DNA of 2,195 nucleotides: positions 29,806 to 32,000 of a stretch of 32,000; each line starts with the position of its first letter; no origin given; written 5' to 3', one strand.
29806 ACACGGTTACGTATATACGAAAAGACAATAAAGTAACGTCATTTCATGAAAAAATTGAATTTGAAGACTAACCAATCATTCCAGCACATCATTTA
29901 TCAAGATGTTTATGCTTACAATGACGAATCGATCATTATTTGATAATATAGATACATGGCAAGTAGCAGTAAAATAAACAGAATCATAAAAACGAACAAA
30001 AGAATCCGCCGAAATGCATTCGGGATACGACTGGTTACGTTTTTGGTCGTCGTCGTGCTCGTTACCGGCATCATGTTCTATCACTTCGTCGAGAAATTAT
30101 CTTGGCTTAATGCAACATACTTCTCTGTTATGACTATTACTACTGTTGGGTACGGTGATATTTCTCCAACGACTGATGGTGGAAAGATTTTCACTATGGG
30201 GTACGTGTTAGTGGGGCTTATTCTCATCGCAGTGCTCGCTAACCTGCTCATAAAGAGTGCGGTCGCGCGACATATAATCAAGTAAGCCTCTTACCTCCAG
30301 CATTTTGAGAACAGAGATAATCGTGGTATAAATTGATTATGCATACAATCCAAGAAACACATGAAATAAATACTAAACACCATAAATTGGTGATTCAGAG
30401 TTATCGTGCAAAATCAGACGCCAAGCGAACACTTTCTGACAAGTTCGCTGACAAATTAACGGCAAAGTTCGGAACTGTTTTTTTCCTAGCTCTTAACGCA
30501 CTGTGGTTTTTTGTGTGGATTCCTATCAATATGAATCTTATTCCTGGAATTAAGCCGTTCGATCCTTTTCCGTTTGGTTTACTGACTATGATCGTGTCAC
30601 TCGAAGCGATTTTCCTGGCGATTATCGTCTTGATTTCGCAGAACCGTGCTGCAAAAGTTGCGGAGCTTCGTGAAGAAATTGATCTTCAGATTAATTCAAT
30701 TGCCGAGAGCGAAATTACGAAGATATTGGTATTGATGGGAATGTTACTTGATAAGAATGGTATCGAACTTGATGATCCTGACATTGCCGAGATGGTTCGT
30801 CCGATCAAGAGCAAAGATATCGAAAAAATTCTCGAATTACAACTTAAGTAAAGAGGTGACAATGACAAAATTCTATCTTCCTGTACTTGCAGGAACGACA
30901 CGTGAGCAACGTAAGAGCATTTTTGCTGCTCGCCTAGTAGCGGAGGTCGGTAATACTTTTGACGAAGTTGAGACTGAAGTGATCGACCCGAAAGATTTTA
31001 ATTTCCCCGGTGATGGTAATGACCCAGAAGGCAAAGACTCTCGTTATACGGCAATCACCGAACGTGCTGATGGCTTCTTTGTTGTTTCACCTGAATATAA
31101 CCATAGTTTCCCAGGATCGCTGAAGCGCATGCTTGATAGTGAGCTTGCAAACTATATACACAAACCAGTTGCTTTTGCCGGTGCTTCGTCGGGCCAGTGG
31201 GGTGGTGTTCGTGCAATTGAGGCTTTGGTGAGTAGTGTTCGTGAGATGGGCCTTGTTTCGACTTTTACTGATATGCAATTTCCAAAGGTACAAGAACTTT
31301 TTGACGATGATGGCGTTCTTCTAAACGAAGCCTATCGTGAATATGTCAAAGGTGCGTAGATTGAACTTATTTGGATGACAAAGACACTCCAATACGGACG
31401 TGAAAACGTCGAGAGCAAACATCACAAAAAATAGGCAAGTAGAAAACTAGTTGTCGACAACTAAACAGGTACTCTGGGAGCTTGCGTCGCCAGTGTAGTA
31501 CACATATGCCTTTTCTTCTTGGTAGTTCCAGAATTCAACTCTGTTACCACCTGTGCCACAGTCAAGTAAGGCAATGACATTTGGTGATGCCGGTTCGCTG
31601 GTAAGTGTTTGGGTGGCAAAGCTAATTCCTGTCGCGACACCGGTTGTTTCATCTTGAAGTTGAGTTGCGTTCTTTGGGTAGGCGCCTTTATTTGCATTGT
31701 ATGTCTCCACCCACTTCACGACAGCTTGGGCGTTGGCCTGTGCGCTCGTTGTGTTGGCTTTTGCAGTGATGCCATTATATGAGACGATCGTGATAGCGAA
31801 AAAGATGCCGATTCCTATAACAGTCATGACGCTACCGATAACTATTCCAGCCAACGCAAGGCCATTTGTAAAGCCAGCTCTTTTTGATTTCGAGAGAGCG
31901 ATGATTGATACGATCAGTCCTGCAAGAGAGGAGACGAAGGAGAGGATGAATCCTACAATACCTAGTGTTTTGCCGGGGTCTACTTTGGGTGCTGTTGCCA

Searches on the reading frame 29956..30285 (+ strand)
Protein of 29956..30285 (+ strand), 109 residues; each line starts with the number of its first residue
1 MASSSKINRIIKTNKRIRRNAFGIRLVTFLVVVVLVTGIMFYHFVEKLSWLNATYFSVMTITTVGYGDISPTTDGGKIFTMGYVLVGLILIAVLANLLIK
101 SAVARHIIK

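Call 55: search_protein_families(library=pfam, proteins=[window:29956-30285:+], max_evalue=0.05)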
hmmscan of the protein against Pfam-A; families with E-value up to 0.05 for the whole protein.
window:29956-30285:+ (109 aa): 3 families
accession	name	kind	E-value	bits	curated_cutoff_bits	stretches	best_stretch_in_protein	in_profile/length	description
PF07885.22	Ion_trans_2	-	2.5e-21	75.8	22.5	1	30-101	2-76/79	Ion channel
PF00520.37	Ion_trans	-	0.00021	21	25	1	26-96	132-227/241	Ion transport protein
PF10261.15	FIT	-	0.015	15.3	21.4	1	14-61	192-239/240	Fat storage-inducing transmembrane protein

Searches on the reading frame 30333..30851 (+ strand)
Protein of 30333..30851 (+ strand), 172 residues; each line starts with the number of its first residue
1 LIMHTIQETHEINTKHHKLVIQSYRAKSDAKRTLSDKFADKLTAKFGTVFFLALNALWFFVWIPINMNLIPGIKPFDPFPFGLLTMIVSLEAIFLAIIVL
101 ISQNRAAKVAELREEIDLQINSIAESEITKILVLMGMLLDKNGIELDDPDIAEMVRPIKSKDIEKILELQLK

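Call 54: search_protein_families(library=pfam, proteins=[window:30333-30851:+], max_evalue=0.001)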
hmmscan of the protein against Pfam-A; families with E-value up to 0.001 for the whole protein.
window:30333-30851:+ (172 aa): 1 family
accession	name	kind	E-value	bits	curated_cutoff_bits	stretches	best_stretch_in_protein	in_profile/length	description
PF06210.16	DUF1003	-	5.2e-26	91.3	27.4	1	46-144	1-98/103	Protein of unknown function (DUF1003)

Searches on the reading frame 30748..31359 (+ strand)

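Call 54: search_protein_families(library=pfam, proteins=[window:30748-31359:+], max_evalue=0.001)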
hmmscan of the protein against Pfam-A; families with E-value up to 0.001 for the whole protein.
window:30748-31359:+ (203 aa): 1 family
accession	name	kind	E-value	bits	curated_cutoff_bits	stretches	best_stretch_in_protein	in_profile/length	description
PF03358.20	FMN_red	-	2.4e-20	73.1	24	1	46-170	5-138/152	NADPH-dependent FMN reductase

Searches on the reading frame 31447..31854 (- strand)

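Call 55: search_protein_families(library=pfam, proteins=[window:31447-31854:-], max_evalue=0.05)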
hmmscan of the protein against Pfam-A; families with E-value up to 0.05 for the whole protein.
window:31447-31854:- (135 aa): 3 families
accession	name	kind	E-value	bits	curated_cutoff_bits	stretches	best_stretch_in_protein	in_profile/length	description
PF03629.24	SASA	-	3.2e-05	24.1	24.8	1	36-117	27-105/226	Carbohydrate esterase, sialic acid-specific acetylesterase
PF18933.6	PsbP_2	-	0.015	15.7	27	1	11-77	8-76/184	PsbP-like protein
PF16732.10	ComP_DUS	-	0.033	15.5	27.3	0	25-69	2-45/87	Type IV minor pilin ComP, DNA uptake sequence receptor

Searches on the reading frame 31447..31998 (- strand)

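Call 76: search_protein_families(library=ncbifam, proteins=[window:31447-31998:-], max_evalue=0.1)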
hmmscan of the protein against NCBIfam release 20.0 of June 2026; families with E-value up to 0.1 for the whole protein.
window:31447-31998:- (183 aa): 3 families
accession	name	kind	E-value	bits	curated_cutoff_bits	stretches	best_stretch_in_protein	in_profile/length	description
TIGR01710.1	typeII_sec_gspG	equivalog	0.0013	18.8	88.85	1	58-114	10-66/134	type II secretion system major pseudopilin GspG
NF052507.1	BA5345_fam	subfamily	0.034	14.2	40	1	17-74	23-79/181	BA5345 family protein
TIGR00306.2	apgM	subfamily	0.035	13.1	320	1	39-94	230-285/403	2,3-bisphosphoglycerate-independent phosphoglycerate mutase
